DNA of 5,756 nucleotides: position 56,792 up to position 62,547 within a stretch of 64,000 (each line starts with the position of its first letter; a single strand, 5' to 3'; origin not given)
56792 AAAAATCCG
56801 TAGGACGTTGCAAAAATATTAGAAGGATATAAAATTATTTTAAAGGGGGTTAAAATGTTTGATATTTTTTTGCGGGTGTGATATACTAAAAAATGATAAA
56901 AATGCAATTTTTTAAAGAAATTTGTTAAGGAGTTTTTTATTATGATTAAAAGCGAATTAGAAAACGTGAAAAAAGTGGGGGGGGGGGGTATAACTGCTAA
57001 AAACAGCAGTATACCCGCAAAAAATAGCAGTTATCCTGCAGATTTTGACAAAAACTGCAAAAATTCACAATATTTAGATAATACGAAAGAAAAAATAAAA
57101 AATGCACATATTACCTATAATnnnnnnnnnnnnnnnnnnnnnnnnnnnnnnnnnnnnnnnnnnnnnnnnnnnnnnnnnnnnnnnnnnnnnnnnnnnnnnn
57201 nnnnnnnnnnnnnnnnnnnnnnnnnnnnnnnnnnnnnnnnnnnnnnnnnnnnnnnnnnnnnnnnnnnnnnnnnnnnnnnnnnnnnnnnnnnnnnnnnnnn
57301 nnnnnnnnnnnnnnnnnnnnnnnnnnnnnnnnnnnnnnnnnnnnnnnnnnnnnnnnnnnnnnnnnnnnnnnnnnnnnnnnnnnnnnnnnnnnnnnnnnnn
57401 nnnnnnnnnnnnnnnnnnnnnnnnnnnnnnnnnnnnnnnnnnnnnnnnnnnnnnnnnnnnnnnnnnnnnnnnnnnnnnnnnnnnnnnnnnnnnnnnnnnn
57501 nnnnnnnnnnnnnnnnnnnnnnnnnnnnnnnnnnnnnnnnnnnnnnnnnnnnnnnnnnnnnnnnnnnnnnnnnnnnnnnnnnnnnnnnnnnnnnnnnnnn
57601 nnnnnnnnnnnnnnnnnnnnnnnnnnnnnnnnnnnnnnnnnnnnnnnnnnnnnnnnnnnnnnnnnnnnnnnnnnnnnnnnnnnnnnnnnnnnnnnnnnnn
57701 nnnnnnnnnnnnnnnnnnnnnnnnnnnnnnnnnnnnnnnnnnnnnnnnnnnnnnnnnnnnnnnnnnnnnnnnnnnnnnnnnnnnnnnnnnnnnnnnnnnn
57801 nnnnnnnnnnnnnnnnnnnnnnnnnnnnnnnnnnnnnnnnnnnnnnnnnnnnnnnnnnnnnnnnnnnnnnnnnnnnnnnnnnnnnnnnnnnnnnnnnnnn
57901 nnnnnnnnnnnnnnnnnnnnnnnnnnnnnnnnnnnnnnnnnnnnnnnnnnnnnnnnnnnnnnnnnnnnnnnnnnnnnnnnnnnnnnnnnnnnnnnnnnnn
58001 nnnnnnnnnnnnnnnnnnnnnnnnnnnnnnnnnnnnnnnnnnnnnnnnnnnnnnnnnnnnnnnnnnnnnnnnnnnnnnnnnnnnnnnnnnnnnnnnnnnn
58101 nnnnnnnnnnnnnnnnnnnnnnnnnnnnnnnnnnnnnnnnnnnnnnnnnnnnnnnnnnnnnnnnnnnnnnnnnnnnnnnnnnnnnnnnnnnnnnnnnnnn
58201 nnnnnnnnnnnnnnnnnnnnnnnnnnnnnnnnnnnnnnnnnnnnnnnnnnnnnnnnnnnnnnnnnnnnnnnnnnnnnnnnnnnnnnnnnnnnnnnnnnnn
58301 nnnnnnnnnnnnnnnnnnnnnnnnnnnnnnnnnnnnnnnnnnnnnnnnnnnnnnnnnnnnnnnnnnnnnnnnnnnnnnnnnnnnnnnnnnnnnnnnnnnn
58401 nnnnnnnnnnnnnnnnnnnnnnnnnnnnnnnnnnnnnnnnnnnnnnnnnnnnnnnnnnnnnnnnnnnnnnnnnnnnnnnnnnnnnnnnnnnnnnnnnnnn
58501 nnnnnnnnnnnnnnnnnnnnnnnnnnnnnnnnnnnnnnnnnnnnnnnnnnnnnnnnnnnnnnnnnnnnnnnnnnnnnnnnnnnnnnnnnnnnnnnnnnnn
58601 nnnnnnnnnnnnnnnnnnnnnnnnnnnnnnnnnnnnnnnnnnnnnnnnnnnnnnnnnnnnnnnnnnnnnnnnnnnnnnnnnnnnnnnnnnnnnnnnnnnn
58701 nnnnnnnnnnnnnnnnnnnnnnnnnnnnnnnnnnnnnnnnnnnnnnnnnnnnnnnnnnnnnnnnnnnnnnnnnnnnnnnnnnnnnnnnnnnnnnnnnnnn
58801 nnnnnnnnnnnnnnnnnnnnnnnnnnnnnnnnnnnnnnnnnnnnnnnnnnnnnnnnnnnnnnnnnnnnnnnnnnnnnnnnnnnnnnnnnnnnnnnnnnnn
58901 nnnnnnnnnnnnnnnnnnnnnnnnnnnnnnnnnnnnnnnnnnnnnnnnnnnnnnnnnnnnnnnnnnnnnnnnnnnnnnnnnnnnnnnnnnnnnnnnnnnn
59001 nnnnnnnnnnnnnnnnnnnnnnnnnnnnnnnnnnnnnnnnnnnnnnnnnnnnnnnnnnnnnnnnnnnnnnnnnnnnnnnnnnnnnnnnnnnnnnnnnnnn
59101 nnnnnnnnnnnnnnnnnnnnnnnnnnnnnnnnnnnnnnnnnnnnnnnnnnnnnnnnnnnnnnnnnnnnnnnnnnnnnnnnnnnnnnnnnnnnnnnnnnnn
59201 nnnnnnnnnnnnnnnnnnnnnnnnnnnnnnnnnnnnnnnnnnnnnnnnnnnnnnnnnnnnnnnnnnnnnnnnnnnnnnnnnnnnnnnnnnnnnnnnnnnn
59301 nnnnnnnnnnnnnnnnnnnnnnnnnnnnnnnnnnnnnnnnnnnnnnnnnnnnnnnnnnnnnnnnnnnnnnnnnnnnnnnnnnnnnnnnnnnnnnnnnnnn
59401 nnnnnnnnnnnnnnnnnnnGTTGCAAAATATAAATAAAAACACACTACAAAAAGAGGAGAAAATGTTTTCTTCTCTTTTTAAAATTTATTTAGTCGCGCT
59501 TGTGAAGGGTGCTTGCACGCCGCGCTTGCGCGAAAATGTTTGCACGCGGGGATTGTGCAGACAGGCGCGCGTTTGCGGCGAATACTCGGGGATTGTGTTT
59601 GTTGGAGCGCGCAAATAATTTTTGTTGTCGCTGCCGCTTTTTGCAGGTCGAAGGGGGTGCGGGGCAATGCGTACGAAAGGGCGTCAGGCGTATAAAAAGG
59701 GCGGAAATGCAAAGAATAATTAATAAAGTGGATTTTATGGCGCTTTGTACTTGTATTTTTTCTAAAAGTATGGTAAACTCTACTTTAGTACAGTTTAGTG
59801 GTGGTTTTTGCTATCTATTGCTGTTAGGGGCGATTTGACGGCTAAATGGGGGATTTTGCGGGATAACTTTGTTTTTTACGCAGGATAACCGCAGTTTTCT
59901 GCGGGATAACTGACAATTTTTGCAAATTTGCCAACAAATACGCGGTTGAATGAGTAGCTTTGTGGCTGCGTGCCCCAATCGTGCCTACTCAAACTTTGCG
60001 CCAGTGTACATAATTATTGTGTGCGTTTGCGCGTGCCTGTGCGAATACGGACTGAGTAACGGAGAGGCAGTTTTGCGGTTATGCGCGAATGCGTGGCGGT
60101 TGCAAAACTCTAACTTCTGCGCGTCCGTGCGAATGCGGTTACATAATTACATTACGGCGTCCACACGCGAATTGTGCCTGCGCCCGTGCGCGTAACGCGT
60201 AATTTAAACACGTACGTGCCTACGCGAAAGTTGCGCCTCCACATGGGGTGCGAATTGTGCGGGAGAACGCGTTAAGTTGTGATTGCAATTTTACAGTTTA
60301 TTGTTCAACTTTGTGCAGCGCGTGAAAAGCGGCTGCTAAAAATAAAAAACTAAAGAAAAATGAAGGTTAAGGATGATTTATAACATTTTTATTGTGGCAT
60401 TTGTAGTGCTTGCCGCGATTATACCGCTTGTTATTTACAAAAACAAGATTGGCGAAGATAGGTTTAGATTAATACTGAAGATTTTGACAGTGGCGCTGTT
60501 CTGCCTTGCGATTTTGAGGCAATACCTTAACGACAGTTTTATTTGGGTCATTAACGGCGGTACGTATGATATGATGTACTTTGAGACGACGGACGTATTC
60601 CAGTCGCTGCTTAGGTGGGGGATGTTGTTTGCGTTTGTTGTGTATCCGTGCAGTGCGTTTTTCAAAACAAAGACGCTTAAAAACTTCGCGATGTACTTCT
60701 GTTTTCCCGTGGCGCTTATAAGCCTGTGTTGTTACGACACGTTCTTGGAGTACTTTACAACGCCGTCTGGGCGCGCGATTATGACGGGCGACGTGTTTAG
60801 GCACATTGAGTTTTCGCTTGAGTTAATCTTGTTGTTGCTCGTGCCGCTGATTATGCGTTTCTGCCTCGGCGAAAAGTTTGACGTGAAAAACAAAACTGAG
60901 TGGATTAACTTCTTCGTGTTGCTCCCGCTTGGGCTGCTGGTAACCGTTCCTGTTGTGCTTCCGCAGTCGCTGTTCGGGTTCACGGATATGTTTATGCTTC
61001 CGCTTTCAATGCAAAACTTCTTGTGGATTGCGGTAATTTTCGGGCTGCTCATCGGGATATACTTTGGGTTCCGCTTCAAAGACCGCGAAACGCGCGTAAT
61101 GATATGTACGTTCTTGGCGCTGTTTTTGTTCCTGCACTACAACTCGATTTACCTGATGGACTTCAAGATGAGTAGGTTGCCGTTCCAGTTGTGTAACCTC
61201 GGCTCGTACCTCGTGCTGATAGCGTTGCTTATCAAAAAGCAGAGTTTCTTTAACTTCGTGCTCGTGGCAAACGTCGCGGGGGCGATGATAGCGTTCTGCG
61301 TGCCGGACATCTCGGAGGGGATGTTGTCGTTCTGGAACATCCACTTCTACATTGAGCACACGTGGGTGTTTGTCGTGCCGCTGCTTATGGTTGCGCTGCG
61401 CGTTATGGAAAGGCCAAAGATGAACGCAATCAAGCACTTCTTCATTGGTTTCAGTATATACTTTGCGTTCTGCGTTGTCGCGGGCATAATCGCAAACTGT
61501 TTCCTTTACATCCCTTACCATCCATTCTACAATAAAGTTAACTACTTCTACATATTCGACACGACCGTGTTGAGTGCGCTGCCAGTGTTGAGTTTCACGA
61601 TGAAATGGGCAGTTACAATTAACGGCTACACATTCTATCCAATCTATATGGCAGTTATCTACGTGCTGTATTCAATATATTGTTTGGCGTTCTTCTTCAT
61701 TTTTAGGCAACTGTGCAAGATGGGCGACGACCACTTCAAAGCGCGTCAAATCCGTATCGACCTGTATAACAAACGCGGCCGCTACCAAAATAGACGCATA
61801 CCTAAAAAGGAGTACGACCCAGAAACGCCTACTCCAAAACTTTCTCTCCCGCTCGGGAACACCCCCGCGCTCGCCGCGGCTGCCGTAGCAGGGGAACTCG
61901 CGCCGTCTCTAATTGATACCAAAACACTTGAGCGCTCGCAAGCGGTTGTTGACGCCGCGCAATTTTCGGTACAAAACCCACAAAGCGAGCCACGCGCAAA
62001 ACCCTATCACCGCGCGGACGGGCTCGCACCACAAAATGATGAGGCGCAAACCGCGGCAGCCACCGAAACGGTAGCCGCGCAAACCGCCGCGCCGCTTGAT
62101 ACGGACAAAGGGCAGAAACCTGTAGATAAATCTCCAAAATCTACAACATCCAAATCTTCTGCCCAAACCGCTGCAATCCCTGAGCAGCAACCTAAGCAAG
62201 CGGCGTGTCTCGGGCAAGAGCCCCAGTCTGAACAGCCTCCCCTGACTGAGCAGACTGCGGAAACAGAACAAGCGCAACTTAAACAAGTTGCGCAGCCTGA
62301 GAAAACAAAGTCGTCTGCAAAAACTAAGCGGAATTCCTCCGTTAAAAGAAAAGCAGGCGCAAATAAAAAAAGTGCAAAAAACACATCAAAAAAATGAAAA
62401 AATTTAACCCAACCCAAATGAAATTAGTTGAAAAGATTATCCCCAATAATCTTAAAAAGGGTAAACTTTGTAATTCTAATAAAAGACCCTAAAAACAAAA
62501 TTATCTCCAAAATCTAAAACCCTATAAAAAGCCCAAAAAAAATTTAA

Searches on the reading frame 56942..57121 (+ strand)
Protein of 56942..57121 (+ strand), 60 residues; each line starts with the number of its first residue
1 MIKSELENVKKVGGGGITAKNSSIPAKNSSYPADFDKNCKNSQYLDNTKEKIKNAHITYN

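Call 65: find_homologous_proteins(query=A3, max_evalue=10)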
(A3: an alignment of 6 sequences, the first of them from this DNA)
Query A3 (6 sequences): 779 candidates shared short words with the query, none scored E <= 10.
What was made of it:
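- Tried and rejected: A profile search with the 60-aa leader alignment gave no hit even at E of 10 or below, probably because the query is short and low in complexity (call 65).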

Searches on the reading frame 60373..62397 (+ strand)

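Call 27: search_protein_families(library=ncbifam, max_evalue=0.00001, proteins=[window:60373-62397:+])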
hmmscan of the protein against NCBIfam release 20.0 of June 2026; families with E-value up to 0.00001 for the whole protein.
window:60373-62397:+ (674 aa): 1 family
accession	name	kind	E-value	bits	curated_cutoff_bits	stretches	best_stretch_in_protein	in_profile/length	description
TIGR02206.1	intg_mem_TP0381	subfamily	2.5e-11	43.4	75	1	215-411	10-217/222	TMEM164-related integral membrane acyltransferase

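Call 72: search_protein_families(library=pfam, max_evalue=0.001, proteins=[window:60373-62397:+])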
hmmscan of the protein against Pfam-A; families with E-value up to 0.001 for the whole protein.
window:60373-62397:+ (674 aa): 1 family
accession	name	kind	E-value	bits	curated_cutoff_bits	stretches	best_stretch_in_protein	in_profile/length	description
PF14808.11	TMEM164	-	2.4e-19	70.1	25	1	212-432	3-216/217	TMEM164 family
